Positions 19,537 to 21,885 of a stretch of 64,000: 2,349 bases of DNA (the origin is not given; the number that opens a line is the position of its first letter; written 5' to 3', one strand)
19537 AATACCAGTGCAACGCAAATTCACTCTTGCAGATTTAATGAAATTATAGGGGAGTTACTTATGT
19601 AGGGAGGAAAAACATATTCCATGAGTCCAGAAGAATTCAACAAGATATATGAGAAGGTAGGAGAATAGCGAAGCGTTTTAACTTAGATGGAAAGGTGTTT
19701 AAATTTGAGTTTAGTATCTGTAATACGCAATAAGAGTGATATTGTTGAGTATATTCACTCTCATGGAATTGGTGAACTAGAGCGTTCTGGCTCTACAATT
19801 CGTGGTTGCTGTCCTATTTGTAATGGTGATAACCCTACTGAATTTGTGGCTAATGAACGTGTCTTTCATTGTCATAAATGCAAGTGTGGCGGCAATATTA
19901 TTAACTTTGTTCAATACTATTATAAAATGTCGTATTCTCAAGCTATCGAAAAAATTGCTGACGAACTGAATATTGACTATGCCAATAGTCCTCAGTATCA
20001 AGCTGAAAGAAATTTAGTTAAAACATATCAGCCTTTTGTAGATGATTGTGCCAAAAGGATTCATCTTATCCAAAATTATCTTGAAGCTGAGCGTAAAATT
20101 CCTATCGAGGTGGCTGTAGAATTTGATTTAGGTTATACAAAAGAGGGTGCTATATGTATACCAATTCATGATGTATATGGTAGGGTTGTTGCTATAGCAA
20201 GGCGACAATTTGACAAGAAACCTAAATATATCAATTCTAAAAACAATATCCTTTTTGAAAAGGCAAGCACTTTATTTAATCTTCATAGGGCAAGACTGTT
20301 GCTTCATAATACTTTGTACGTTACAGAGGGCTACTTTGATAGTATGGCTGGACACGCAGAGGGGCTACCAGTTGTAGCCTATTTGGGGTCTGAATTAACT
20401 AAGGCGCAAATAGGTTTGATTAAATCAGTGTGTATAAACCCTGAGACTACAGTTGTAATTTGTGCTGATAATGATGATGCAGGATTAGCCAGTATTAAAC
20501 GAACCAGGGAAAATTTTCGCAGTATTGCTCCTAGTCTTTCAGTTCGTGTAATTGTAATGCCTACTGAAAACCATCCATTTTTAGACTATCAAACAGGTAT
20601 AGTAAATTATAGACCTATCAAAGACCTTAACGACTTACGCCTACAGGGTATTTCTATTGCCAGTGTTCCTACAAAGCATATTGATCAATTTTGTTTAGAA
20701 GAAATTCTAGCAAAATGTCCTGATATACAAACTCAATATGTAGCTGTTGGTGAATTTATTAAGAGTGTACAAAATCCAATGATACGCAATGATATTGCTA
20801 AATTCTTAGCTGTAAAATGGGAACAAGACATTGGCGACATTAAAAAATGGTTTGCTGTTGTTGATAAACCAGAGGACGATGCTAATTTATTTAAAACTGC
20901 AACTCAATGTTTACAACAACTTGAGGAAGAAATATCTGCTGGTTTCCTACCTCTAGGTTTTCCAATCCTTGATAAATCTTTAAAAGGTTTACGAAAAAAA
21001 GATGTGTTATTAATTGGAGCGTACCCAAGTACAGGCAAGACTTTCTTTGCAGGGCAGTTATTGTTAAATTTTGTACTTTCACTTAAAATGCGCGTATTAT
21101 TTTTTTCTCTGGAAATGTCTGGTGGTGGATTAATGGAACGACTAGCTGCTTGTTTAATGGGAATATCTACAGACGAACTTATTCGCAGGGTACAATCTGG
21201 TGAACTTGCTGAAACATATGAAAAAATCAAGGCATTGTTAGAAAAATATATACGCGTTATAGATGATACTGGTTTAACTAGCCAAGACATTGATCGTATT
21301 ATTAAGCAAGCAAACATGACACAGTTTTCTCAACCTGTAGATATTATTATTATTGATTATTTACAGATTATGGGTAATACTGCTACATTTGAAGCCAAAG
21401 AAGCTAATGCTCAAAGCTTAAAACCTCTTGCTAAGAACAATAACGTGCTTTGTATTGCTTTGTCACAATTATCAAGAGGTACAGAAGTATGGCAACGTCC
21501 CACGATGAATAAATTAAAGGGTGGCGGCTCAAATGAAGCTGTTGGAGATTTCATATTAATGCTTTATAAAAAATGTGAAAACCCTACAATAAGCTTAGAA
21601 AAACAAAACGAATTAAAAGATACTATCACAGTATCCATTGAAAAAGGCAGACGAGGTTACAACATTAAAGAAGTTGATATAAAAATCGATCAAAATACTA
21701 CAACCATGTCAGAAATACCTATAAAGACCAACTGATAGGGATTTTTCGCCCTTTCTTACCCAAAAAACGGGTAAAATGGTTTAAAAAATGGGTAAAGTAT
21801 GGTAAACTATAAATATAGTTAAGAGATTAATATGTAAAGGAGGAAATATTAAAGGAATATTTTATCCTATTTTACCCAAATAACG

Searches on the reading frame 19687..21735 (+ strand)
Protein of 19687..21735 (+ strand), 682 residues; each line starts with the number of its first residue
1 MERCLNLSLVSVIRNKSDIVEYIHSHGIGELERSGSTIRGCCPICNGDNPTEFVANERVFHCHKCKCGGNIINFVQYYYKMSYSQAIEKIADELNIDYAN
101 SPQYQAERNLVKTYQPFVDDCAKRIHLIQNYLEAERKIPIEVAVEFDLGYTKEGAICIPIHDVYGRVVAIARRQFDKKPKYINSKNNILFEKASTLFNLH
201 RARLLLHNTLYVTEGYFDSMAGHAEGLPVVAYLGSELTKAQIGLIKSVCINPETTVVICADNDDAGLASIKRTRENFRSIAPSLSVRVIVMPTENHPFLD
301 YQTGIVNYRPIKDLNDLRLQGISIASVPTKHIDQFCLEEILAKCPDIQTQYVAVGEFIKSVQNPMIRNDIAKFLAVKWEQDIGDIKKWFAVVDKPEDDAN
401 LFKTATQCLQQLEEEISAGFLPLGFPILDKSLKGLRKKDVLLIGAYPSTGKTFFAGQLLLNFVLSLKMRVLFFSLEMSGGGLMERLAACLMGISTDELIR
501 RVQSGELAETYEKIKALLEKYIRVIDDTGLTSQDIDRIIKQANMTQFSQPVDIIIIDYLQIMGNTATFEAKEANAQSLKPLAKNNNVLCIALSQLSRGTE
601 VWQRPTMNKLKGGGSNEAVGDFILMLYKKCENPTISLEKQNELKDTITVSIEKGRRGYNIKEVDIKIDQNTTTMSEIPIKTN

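Call 28: search_protein_families(library=phrogs, proteins=[window:19687-21735:+], max_evalue=0.00001)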
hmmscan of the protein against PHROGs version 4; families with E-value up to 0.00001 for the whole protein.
window:19687-21735:+ (682 aa): 11 families
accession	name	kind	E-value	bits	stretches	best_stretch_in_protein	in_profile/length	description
phrog_19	-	DNA, RNA and nucleotide metabolism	8.1e-54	184.5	1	372-676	295-580/621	DnaB-like replicative helicase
phrog_47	-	DNA, RNA and nucleotide metabolism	9.4e-52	177.7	1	17-317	29-321/947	DNA primase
phrog_239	-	DNA, RNA and nucleotide metabolism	9.1e-45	154.9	2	369-676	291-598/801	DNA primase/helicase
phrog_6444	-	DNA, RNA and nucleotide metabolism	1e-43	151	2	156-296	204-346/577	DNA primase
phrog_243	-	DNA, RNA and nucleotide metabolism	1e-32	114.2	1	413-658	9-245/273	DnaB-like replicative helicase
phrog_22657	-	unknown function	4.6e-15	55.4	1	156-292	199-338/1185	-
phrog_11530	-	unknown function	8.8e-12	46.2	1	522-629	6-116/184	-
phrog_849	-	DNA, RNA and nucleotide metabolism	2.3e-11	44.3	1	136-280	156-314/435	DNA primase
phrog_18097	-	DNA, RNA and nucleotide metabolism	2.7e-10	41.1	1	12-105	9-101/199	DNA primase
phrog_1139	-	DNA, RNA and nucleotide metabolism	2.6e-08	33.3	1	39-276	29-242/895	DNA primase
phrog_11992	-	unknown function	5.6e-07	31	1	21-108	15-98/177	-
